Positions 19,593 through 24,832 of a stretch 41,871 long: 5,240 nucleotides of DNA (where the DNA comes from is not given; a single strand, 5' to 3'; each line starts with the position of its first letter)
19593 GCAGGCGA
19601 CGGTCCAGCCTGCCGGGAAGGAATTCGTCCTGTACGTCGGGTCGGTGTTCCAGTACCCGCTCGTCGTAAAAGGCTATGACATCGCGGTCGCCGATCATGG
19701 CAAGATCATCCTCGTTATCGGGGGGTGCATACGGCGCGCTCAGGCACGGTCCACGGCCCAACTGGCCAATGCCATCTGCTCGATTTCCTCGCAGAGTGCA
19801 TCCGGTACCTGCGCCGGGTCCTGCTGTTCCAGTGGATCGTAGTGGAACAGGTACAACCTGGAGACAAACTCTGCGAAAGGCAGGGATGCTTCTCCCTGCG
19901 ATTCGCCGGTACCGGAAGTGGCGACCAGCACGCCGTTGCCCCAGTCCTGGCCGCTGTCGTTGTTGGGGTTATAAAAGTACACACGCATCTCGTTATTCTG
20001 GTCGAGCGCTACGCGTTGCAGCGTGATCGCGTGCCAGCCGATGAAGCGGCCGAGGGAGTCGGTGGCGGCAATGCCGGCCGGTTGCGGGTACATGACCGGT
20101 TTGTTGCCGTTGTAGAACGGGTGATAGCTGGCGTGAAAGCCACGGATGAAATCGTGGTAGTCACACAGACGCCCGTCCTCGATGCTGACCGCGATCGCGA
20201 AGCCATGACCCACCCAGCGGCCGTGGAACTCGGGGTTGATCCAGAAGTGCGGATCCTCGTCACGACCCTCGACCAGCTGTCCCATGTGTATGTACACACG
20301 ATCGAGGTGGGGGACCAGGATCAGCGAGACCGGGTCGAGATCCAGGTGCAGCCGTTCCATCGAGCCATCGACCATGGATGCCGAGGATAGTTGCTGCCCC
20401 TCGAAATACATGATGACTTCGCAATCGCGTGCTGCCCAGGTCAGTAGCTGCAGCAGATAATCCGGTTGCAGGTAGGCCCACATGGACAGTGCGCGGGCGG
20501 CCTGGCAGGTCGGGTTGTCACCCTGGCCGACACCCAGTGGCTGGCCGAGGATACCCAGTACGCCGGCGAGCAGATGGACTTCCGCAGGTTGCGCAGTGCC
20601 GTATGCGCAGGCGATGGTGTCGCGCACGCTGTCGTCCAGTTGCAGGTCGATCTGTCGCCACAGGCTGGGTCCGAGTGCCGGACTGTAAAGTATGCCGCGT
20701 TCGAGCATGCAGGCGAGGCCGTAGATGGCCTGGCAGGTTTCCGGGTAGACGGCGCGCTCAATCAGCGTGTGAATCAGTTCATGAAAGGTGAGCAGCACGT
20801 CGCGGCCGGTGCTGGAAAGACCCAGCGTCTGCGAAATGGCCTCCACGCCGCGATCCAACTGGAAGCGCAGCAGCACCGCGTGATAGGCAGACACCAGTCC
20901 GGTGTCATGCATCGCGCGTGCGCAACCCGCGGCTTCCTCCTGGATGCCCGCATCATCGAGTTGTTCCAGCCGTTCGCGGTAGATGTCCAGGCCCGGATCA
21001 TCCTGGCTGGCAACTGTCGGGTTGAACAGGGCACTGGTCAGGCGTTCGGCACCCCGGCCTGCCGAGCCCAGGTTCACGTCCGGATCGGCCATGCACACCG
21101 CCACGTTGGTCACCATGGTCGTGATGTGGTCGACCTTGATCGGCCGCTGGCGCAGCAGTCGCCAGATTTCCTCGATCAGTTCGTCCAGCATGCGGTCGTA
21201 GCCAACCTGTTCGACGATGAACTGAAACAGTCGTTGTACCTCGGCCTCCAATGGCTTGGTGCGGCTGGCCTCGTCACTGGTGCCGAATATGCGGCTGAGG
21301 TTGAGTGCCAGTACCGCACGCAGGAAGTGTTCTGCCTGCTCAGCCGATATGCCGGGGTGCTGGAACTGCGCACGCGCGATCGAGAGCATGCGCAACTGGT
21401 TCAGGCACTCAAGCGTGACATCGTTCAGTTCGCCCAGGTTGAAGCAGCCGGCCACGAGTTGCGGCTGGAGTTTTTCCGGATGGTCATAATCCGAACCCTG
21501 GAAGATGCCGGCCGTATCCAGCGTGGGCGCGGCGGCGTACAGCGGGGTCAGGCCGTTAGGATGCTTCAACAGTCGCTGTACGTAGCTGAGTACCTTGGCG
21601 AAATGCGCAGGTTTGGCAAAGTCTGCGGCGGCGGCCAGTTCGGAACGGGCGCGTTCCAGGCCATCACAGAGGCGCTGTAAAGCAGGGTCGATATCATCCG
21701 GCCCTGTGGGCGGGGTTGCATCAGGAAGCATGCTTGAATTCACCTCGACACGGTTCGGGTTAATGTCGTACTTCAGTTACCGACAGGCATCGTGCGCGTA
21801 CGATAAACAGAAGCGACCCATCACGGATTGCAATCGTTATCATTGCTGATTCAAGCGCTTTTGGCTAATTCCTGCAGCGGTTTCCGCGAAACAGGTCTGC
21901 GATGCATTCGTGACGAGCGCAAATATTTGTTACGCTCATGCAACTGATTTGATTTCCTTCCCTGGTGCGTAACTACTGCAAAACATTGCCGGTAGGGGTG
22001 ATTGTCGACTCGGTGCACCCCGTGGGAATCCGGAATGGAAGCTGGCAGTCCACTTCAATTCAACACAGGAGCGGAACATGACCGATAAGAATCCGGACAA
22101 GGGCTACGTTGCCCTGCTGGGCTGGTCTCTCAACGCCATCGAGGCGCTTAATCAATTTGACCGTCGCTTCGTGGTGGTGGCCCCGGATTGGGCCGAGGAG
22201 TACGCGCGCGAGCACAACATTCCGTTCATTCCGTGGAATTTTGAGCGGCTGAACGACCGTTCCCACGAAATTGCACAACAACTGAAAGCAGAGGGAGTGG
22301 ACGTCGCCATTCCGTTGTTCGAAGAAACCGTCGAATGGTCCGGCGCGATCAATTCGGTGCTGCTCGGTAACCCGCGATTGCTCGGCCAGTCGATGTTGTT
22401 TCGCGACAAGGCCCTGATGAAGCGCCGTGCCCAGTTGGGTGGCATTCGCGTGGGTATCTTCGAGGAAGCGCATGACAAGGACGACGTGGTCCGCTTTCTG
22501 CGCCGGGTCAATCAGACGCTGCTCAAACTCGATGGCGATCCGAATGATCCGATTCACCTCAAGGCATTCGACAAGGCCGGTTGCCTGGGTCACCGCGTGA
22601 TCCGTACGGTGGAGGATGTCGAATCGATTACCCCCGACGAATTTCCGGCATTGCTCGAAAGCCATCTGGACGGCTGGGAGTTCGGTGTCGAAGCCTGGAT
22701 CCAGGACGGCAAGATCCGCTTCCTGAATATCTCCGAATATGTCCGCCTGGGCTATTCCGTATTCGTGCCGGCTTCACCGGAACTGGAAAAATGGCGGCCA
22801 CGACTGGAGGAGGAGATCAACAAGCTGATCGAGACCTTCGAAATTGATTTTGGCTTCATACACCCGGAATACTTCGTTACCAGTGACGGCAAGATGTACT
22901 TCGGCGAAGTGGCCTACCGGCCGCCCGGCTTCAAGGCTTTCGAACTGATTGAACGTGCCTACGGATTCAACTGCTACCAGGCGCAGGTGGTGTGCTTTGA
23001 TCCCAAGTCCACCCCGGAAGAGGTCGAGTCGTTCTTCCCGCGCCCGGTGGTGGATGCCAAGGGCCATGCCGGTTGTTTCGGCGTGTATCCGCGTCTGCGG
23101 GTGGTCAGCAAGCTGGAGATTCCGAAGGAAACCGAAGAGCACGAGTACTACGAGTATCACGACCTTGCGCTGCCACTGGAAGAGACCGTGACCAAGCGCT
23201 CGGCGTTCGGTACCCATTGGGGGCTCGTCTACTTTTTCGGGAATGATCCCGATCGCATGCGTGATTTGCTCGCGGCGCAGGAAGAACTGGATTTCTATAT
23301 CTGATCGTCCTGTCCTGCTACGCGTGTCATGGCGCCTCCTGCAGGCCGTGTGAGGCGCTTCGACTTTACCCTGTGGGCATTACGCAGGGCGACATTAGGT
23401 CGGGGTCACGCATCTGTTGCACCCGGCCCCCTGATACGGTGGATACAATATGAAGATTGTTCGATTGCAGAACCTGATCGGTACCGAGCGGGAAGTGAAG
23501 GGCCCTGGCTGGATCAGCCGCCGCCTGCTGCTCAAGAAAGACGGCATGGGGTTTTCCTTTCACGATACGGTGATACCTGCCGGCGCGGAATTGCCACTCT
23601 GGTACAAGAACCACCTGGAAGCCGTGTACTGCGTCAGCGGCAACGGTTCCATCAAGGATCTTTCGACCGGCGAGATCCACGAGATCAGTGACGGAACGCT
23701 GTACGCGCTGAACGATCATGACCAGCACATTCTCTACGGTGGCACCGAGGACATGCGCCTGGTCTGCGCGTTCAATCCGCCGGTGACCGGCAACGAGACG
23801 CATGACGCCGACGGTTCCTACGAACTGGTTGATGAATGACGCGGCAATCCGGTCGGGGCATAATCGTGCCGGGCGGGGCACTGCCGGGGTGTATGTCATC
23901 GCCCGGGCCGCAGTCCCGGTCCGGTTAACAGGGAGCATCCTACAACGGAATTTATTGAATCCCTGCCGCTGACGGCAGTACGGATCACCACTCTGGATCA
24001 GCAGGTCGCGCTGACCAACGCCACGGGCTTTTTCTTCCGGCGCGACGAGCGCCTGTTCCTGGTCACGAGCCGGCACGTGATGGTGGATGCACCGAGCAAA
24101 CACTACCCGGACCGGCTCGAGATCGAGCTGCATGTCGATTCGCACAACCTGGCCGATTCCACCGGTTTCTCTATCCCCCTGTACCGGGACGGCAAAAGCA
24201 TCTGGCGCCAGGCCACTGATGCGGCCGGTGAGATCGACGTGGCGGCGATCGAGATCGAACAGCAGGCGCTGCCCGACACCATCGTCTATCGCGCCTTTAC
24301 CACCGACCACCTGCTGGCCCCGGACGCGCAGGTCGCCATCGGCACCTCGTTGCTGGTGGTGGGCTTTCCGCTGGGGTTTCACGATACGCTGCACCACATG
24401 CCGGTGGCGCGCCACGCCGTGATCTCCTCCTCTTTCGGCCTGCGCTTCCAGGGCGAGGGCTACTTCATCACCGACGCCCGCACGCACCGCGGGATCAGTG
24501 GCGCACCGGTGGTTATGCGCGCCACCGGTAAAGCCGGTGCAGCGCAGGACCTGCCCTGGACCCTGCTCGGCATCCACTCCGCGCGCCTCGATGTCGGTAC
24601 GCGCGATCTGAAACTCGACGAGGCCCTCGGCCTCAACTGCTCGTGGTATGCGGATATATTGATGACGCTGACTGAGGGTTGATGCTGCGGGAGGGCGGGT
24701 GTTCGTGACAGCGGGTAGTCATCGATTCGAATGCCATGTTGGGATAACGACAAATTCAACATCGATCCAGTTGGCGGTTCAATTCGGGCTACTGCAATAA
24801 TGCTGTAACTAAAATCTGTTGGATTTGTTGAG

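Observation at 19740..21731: Orphan 663-aa protein with papain/calpain-like catalytic spacing plus an HExxH string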

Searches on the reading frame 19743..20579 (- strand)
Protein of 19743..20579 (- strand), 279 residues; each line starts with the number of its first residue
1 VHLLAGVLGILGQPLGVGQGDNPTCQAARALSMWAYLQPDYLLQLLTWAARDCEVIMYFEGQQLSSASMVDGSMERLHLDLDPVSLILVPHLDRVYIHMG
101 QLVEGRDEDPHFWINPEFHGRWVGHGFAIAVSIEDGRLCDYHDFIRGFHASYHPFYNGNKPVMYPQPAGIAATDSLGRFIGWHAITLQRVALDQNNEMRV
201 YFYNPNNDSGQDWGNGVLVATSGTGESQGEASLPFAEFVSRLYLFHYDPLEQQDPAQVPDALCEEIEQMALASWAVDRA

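Call 36: predict_structure(alignment_id=A3)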
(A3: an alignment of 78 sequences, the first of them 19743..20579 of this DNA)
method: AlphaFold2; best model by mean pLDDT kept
length: 279 residues; sequences in the alignment: 78
mean_pLDDT: 92.9   pTM: 0.90
mean pLDDT of the five models: 92.9, 92.5, 92.5, 92.4, 92.0
residues with pLDDT >= 90: 233; 70-90: 41; 50-70: 5; < 50: 0
segments of 3 or more residues with pLDDT < 50: none
pLDDT, mean of each block of 10 residues (from residue 1): 90 76 82 93 97 96 94 76 90 95 95 96 96 94 98 97 95 95 95 97 85 94 93 98 96 96 98 95
secondary structure, 60 per line:
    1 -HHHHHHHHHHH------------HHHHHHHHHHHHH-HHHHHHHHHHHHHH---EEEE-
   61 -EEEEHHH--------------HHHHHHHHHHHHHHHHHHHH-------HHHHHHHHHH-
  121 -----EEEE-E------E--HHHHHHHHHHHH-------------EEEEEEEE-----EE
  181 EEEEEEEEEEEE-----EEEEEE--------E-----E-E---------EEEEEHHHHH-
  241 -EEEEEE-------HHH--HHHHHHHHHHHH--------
elements in order: H2-12 H25-37 H39-52 E56-59 E62-65 H83-102 H110-119 E126-129 H141-152 E166-173 E179-192 E198-203 E230-234 H235-239 E242-247 H260-271

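Call 40: fold_search(model_id=the predicted structure, library=pdb)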
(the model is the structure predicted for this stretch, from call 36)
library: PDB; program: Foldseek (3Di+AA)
matches with E <= 10: 488; with E <= 0.001: 0
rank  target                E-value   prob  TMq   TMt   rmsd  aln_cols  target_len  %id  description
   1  3bow_A                1.1e-02  0.91  0.41  0.21   7.3       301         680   10  Structure of M-calpain in complex with Calpastatin (released 2008-11-25)
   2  3df0_A                1.4e-02  0.91  0.40  0.19   8.4       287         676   11  Calcium-dependent complex between m-calpain and calpastatin (released 2008-11-11)
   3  3bpm_B                2.7e-02  0.21  0.21  0.25  13.7       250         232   15  Crystal Structure of Falcipain-3 with Its inhibitor, Leupeptin (released 2008-12-30)
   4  1mdw_B                4.1e-02  0.77  0.38  0.35   8.0       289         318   10  Crystal Structure of Calcium-Bound Protease Core of Calpain II Reveals the Basis for Intrinsic Inactivation (released 2003-04-29)
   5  6yce_A                4.9e-02  0.54  0.20  0.25   7.5       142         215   10  Structure the bromelain protease from Ananas comosus with a thiomethylated active cysteine (released 2020-11-25)
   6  2fo5_A                4.9e-02  0.51  0.13  0.16  11.5        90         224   19  Crystal structure of recombinant barley cysteine endoprotease B isoform 2 (EP-B2) in complex with leupeptin (released 2006-07-18)
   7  1cv8                  5.9e-02  0.28  0.21  0.30   9.3       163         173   13  STAPHOPAIN, CYSTEINE PROTEINASE FROM STAPHYLOCOCCUS AUREUS V8 (released 1998-10-14)
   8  1s4v_B                6.7e-02  0.25  0.26  0.30  13.6       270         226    7  The 2.0 A crystal structure of the KDEL-tailed cysteine endopeptidase functioning in programmed cell death of Ricinus  (released 2004-03-16)
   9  8oig_A                8.0e-02  0.20  0.21  0.30  10.4       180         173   11  Crystal Structure of Staphopain C from Staphylococcus aureus (released 2023-06-21)
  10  1mdw_A                8.5e-02  0.54  0.36  0.33   8.5       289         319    9  Crystal Structure of Calcium-Bound Protease Core of Calpain II Reveals the Basis for Intrinsic Inactivation (released 2003-04-29)
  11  5ef4_A                9.5e-02  0.57  0.17  0.15   7.3       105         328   11  2.05 A crystal structure of the Amb a 11 cysteine protease, a major ragweed pollen allergen, in its proform (released 2016-04-27)
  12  5wdk_B                9.5e-02  0.44  0.26  0.21  10.2       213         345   13  A processive dipeptidyl aminopeptidase secreted from an established commensal bacterium P. distasonis (released 2018-07-11)
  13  1kxr_B                1.0e-01  0.60  0.40  0.36   8.0       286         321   10  Crystal Structure of Calcium-Bound Protease Core of Calpain I (released 2002-03-20)
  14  5ef4_B                1.0e-01  0.47  0.17  0.15   8.7       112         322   12  2.05 A crystal structure of the Amb a 11 cysteine protease, a major ragweed pollen allergen, in its proform (released 2016-04-27)
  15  6w4n_B                1.0e-01  0.38  0.28  0.23  13.2       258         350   10  Co-crystal structure of Pd_dinase with probe glycine-propargylglycine-AOMK (released 2021-03-17)
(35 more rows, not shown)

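Call 71: fold_search(model_id=the predicted structure, library=viral)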
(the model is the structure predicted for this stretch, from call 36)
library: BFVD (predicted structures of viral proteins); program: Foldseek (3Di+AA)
matches with E <= 10: 394; with E <= 0.001: 0
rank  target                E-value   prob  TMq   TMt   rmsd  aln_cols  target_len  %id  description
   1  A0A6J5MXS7            1.1e-03  0.90  0.27  0.17  14.1       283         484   13  Peptidoglycan binding-like [uncultured Caudovirales phage]
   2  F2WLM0                4.8e-03  0.44  0.26  0.16  16.4       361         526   11  Papain-like cysteine peptidase [Lausannevirus]
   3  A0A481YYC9            1.1e-02  0.38  0.23  0.12  15.8       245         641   10  Papain family cysteine protease [Marseillevirus LCMAC202]
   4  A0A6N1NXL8            1.8e-02  0.25  0.21  0.19  14.7       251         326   13  Cathepsin L2 [Tupanvirus soda lake]
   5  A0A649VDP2            2.3e-02  0.75  0.22  0.14   9.2       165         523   12  Lysin A [Mycobacterium phage Indlulamithi]
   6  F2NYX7                1.1e-01  0.15  0.19  0.14  18.3       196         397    9  Complete DpAV4 genome [Diadromus pulchellus ascovirus 4a]
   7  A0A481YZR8            1.7e-01  0.13  0.14  0.24  16.5       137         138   13  Uncharacterized protein [Mimivirus LCMiAC01]
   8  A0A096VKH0            1.8e-01  0.33  0.21  0.20   7.0       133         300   14  Lysozyme [Synechococcus phage S-CBP1]
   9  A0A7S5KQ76            2.4e-01  0.20  0.15  0.29   7.5        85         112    7  Uncharacterized protein [Bacteriophage DSS3_VP1]
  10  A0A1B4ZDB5            2.8e-01  0.14  0.16  0.11  10.6        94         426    7  Outer capsid protein VP4 (Fragment) [Bovine group B rotavirus]
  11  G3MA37                2.8e-01  0.13  0.18  0.22  10.6       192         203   14  Gp296 [Bacillus phage G]
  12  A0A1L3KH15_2          2.9e-01  0.10  0.15  0.06  13.0       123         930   12  (no name in the UniProt tables at hand)
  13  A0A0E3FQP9            2.9e-01  0.05  0.10  0.18  15.3       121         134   10  Methylamine utilization protein [Synechococcus phage ACG-2014f]
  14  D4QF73                3.5e-01  0.04  0.12  0.15  17.1       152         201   13  Minor virion protein [Aeropyrum pernix bacilliform virus 1 (isolate -/Japan/Tanaka/2005)]
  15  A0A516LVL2            3.7e-01  0.02  0.12  0.07  31.0       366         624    9  (no name in the UniProt tables at hand)
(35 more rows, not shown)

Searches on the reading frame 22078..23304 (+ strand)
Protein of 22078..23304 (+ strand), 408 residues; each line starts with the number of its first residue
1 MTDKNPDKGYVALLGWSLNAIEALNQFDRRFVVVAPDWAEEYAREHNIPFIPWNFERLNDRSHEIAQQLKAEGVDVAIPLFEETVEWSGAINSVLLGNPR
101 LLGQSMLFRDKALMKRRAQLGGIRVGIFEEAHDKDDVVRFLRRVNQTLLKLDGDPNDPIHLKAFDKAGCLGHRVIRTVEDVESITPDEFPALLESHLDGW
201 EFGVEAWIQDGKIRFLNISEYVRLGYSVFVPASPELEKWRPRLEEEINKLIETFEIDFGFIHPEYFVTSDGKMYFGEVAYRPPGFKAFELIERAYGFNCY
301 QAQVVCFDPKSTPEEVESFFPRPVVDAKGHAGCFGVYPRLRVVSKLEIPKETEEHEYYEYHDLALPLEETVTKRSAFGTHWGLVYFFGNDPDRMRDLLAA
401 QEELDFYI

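Call 4: search_protein_families(library=pfam, proteins=[window:22078-23304:+], max_evalue=1)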
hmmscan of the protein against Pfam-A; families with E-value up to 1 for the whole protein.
window:22078-23304:+ (408 aa): 1 family
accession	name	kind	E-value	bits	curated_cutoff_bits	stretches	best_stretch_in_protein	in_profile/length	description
PF13535.11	ATP-grasp_4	-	0.00079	19.5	27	1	190-279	54-149/160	ATP-grasp domain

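Call 20: search_protein_families(library=ncbifam, proteins=[window:22078-23304:+], max_evalue=0.1)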
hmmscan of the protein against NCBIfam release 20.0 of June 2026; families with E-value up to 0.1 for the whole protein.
window:22078-23304:+ (408 aa): 1 family
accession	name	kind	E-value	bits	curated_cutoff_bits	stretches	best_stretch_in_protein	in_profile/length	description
NF005543.0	PRK07206.1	subfamily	0.0096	14.6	302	1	191-315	192-322/416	hypothetical protein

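Call 21: search_solved_structures(query=window:22078-23304:+, max_evalue=1)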
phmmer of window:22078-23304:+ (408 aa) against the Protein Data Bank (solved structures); distinct sequences matched with E-value up to 1: 4.
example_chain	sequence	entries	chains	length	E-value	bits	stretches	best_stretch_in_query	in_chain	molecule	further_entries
3orq_A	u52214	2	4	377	0.0037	19.5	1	228-326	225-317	N5-Carboxyaminoimidazole ribonucleotide synthetase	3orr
4wd3_A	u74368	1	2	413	0.013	17.7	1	194-317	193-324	L-amino acid ligase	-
2pn1_A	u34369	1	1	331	0.076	15.1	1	153-281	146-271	Carbamoylphosphate synthase large subunit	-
2d1v_A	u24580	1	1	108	0.14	14.3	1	330-387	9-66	Transcriptional regulatory protein yycF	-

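Call 43: search_solved_structures(query=A4, max_evalue=1)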
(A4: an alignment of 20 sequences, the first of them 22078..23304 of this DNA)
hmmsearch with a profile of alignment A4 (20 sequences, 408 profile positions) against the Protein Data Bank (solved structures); distinct sequences matched with E-value up to 1: 5.
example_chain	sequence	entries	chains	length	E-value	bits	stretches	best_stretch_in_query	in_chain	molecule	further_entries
4dim_A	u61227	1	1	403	0.00088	21.6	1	140-303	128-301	Phosphoribosylglycinamide synthetase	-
4wd3_A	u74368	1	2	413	0.0034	19.6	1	185-316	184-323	L-amino acid ligase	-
3vot_A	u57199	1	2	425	0.0041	19.4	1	186-301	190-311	L-amino acid ligase, BL00235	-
3orq_A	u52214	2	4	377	0.15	14.2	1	211-319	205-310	N5-Carboxyaminoimidazole ribonucleotide synthetase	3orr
2d1v_A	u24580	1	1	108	0.71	12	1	328-388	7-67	Transcriptional regulatory protein yycF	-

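Call 44: search_protein_families(library=pfam, alignment_id=A4, max_evalue=1)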
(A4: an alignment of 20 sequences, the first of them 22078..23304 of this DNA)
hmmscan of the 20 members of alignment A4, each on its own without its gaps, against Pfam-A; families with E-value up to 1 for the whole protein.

A. member 1, window:22078-23304:+ (408 aa): 1 family
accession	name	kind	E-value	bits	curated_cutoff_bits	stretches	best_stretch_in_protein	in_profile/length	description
PF13535.11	ATP-grasp_4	-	0.00079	19.5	27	1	190-279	54-149/160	ATP-grasp domain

B. families by the number of members that match (of 20 scanned): 6 families
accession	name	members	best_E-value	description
PF13535.11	ATP-grasp_4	20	9e-07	ATP-grasp domain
PF16282.11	SANT_DAMP1_like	4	0.001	SANT/Myb-like domain of DAMP1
PF02222.28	ATP-grasp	4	0.031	ATP-grasp domain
PF22739.2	NA-iREase3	2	0.1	NACHT-associated inactive Restriction Endonuclease 2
PF18603.7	LAL_C2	1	0.037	L-amino acid ligase C-terminal domain 2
PF10957.13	Spore_Cse60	1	0.15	Sporulation protein Cse60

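Call 62: search_protein_families(library=padloc, proteins=[window:22078-23304:+], max_evalue=0.01)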
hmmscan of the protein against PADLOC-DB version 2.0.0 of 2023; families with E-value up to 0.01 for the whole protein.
window:22078-23304:+ (408 aa): 0 families

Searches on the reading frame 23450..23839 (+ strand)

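Call 13: search_protein_families(library=pfam, proteins=[window:23450-23839:+], max_evalue=0.001)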
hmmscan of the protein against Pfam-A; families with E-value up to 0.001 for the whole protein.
window:23450-23839:+ (129 aa): 1 family
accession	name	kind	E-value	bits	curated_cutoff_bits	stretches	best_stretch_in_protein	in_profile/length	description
PF06339.18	Ectoine_synth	-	4.3e-56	189.1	27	1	1-127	1-126/127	Ectoine synthase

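Call 20: search_protein_families(library=ncbifam, proteins=[window:23450-23839:+], max_evalue=0.1)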
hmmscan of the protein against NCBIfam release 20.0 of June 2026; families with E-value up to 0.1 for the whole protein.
window:23450-23839:+ (129 aa): 1 family
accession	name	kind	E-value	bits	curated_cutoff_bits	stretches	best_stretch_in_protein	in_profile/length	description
NF009806.0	PRK13290.1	subfamily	7.5e-56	187.7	128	1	1-128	1-127/130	ectoine synthase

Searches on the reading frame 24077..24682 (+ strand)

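Call 13: search_protein_families(library=pfam, proteins=[window:24077-24682:+], max_evalue=0.001)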
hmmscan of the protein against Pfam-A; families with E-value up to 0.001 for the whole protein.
window:24077-24682:+ (201 aa): 1 family
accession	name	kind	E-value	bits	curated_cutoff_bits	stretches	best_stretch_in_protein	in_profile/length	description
PF13365.12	Trypsin_2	-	1.8e-06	29.2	27.6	1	37-152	36-140/144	Trypsin-like peptidase domain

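Call 20: search_protein_families(library=ncbifam, proteins=[window:24077-24682:+], max_evalue=0.1)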
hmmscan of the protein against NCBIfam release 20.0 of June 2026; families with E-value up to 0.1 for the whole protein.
window:24077-24682:+ (201 aa): 1 family
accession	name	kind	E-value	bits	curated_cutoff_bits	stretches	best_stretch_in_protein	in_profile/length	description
NF041521.1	HhoA_HhoB_HtrA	equivalog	0.00033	20.1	450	1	23-147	75-188/335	HhoA/HhoB/HtrA family serine endopeptidase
